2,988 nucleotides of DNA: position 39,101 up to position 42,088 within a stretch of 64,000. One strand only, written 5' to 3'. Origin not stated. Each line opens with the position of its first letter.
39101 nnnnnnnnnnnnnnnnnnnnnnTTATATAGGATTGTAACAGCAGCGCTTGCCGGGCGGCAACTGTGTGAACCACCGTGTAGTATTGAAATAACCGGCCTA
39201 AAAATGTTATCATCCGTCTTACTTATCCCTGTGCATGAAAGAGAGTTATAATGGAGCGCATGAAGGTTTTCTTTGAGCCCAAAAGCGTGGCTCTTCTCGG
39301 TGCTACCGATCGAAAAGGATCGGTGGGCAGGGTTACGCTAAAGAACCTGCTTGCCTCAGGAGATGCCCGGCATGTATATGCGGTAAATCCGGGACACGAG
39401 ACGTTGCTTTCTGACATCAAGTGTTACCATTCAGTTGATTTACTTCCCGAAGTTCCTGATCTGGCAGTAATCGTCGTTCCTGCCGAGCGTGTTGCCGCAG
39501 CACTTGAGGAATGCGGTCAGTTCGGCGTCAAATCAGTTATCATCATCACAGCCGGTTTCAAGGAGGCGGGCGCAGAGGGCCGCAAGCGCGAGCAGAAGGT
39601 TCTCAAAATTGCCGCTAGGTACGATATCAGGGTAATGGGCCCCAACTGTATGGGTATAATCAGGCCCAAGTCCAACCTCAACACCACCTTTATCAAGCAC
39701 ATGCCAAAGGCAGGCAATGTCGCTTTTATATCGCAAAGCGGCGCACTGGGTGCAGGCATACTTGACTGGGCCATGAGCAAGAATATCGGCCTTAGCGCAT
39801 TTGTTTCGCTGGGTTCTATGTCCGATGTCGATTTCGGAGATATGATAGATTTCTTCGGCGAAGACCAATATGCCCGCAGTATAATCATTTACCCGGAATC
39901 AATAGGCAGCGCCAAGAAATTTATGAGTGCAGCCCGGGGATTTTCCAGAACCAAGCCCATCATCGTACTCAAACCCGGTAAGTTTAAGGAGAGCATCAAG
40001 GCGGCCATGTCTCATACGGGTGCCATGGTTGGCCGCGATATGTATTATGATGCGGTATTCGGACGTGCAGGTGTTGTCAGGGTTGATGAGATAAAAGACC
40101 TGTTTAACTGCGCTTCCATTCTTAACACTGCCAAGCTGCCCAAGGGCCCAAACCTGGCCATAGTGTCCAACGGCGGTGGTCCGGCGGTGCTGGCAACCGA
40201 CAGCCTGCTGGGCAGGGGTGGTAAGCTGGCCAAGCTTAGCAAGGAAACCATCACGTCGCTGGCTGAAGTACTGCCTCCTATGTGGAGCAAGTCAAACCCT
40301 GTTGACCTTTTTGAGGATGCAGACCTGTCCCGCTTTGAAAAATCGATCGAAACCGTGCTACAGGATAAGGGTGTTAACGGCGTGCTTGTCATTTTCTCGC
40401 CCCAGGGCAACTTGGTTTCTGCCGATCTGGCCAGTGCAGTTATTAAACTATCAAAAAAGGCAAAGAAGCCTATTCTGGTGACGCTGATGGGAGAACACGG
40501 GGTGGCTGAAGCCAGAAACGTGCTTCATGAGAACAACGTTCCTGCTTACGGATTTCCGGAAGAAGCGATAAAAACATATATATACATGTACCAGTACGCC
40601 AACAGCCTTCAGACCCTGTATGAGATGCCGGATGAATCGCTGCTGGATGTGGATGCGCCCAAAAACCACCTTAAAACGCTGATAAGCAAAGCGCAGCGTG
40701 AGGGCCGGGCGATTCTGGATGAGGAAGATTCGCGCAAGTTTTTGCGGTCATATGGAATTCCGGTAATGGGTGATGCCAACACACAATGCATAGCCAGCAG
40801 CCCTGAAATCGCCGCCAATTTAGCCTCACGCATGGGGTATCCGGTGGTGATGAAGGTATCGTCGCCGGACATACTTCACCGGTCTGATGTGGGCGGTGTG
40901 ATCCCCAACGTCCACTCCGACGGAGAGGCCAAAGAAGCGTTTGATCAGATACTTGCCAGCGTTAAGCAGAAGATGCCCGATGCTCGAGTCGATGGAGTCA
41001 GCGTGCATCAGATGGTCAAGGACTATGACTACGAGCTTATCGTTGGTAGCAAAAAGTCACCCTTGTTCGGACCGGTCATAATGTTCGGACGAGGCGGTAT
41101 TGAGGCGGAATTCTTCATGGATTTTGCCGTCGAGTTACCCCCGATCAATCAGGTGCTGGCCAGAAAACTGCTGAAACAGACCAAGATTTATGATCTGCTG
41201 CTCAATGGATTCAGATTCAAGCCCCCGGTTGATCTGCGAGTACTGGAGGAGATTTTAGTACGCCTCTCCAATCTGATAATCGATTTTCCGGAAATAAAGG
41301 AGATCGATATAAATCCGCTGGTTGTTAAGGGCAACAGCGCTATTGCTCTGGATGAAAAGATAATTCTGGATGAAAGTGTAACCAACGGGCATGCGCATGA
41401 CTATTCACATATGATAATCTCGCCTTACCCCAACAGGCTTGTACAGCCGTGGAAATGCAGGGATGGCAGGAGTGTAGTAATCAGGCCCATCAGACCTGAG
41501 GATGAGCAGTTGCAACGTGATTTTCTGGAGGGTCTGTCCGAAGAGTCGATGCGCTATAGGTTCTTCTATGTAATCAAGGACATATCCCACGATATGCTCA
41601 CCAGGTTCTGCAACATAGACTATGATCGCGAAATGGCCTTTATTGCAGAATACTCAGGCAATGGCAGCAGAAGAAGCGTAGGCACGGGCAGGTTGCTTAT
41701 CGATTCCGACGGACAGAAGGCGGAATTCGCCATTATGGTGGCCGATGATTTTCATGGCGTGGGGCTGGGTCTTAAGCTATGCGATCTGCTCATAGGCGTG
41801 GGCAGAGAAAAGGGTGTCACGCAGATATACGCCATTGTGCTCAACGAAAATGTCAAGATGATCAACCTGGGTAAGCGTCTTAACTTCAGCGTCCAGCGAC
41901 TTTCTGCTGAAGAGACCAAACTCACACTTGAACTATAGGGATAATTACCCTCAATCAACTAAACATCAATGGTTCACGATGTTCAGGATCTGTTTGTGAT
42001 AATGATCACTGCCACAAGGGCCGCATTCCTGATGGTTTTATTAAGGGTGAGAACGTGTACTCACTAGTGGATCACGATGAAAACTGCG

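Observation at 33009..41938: TetR regulator - giant fused activase/HgdB-like protein - wHTH/Fe-S protein - Pat-like ACD-GNAT enzyme: an uncharacterised acyl-CoA-centred neighbourhood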

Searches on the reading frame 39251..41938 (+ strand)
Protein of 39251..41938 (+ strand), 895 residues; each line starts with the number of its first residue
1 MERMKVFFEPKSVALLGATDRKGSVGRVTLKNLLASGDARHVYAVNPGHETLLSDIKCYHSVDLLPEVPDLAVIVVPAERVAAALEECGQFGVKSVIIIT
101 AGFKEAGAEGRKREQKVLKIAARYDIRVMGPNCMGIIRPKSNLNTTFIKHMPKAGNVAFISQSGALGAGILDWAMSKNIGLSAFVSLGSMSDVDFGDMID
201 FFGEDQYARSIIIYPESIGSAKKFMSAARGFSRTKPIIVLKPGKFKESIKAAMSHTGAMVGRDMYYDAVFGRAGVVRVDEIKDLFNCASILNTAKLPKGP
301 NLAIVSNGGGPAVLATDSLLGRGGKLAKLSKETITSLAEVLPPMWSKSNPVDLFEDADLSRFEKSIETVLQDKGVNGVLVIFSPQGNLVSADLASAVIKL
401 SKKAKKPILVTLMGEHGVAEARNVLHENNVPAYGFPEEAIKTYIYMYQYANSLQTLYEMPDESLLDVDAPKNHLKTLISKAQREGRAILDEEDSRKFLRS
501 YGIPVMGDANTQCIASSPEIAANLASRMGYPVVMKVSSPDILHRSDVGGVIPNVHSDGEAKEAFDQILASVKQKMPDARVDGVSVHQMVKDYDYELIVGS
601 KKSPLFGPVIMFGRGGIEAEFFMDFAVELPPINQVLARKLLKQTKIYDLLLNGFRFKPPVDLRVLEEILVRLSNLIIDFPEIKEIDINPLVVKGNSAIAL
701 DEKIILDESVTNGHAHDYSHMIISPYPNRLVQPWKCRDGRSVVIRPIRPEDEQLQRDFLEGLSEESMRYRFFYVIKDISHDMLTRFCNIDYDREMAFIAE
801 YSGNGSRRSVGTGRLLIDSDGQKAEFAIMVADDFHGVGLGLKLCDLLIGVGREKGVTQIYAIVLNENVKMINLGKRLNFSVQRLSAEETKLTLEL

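Call 5: search_protein_families(library=pfam, proteins=[window:39251-41938:+], max_evalue=0.01)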
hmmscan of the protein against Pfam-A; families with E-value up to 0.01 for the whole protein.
window:39251-41938:+ (895 aa): 7 families
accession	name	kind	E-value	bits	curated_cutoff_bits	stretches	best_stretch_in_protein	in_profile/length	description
PF13549.11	ATP-grasp_5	-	1.2e-76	257.4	27.6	1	480-706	1-221/221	ATP-grasp domain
PF13607.11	Succ_CoA_lig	-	2.9e-51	173.3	27.4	1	154-291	1-138/138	Succinyl-CoA ligase like flavodoxin domain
PF13380.12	CoA_binding_2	-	3.3e-20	73.1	22.8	1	11-137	1-114/116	CoA binding domain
PF02629.25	CoA_binding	-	1.1e-12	48.9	22.3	1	9-102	2-97/97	CoA binding domain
PF19045.5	Ligase_CoA_2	-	2.9e-09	37.6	23.7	1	304-452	3-157/162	Ligase-CoA domain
PF13302.13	Acetyltransf_3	-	5.5e-07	30.8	25.4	1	742-879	2-137/138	Acetyltransferase (GNAT) domain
PF00583.31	Acetyltransf_1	-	6e-07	30.2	20.7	1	781-879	19-116/116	Acetyltransferase (GNAT) family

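Call 6: search_protein_families(library=ncbifam, proteins=[window:39251-41938:+], max_evalue=0.001)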
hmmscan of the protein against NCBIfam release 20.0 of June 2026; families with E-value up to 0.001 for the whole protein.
window:39251-41938:+ (895 aa): 8 families
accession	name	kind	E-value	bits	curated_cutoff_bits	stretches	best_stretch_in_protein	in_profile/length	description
NF045493.1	HydDutCoALig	equivalog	4.3e-176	587.5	1300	1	6-706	5-698/698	4-hydroxybutyrate--CoA ligase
TIGR02717.1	AcCoA-syn-alpha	equivalog_domain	8.8e-151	502.5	567.15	1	4-449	1-446/447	acetate--CoA ligase alpha subunit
NF045494.1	AcCoALig_Archglob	equivalog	3.6e-131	438.7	1200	2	3-451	217-664/665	acetate--CoA ligase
NF045492.1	HydPropCoALig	equivalog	8.2e-124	414.5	1300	2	3-434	247-681/700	3-hydroxypropionate--CoA ligase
NF004230.0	PRK05678.1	equivalog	2.4e-18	66.3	336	1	23-261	18-253/291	succinate--CoA ligase subunit alpha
TIGR01019.1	sucCoAalpha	subfamily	7.3e-18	65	353.2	1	23-262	16-252/286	succinate--CoA ligase subunit alpha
NF058543.1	ActPatMycb56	equivalog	2.5e-14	52.9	460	1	733-879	130-274/317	acetyltransferase Pat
NF001913.0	PRK00696.1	equivalog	1.3e-09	37.5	370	1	491-711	5-223/388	ADP-forming succinate--CoA ligase subunit beta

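Call 87: search_solved_structures(query=window:39251-41938:+, max_evalue=1e-10)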
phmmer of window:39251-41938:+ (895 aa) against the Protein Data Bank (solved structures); distinct sequences matched with E-value up to 1e-10: 15.
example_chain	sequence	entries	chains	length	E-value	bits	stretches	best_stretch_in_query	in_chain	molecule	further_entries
9it0_A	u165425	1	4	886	3.2e-158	531.5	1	5-883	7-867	Protein acetyltransferase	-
9isq_A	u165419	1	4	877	2.8e-157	528.4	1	6-883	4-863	Protein acetyltransferase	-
8wzu_A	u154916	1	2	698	1.7e-146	492.7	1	8-703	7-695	4-hydroxybutyrate--CoA ligase [ADP-forming]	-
9y43_A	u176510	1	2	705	3.3e-95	323.1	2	4-434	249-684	3-hydroxypropionate--CoA ligase [ADP-forming]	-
2csu_A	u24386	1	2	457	6.1e-94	318.9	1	5-448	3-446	457aa long hypothetical protein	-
4xyl_A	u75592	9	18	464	2.7e-81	277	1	4-452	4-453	alpha subunit of Acyl-CoA synthetase (NDP forming) | Acyl-CoA synthetase (NDP forming) | alpha subunit of acetyl-CoA synthetase (NDP forming)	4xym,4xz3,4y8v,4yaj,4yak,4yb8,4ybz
7cm9_A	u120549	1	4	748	2.8e-57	197.6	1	4-702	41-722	DMSP lyase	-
4xyl_B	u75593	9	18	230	2.4e-46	161.4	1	476-706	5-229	beta subunit of Acyl-CoA synthetase (NDP forming) | Uncharacterized protein | beta subunit of acetyl-CoA synthetase (NDP forming)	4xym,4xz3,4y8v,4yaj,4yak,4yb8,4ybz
1wr2_A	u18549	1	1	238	1.9e-38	135.3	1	477-707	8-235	hypothetical protein PH1789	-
9isb_A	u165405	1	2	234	3.8e-35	124.4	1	477-703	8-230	Protein acetyltransferase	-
2yv2_A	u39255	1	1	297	2.2e-12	49.1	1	13-266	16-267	Succinyl-CoA synthetase alpha chain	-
4nxy_A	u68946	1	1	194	1.3e-11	46.5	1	732-887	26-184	Acyl-CoA synthetase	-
3ufx_A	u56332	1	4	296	4.7e-11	44.7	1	17-284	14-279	succinyl-CoA synthetase alpha subunit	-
4u5y_A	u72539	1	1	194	6e-11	44.3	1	732-887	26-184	Acyl-CoA synthetase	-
1oi7_A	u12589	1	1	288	7.9e-11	43.9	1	19-283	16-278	SUCCINYL-COA SYNTHETASE ALPHA CHAIN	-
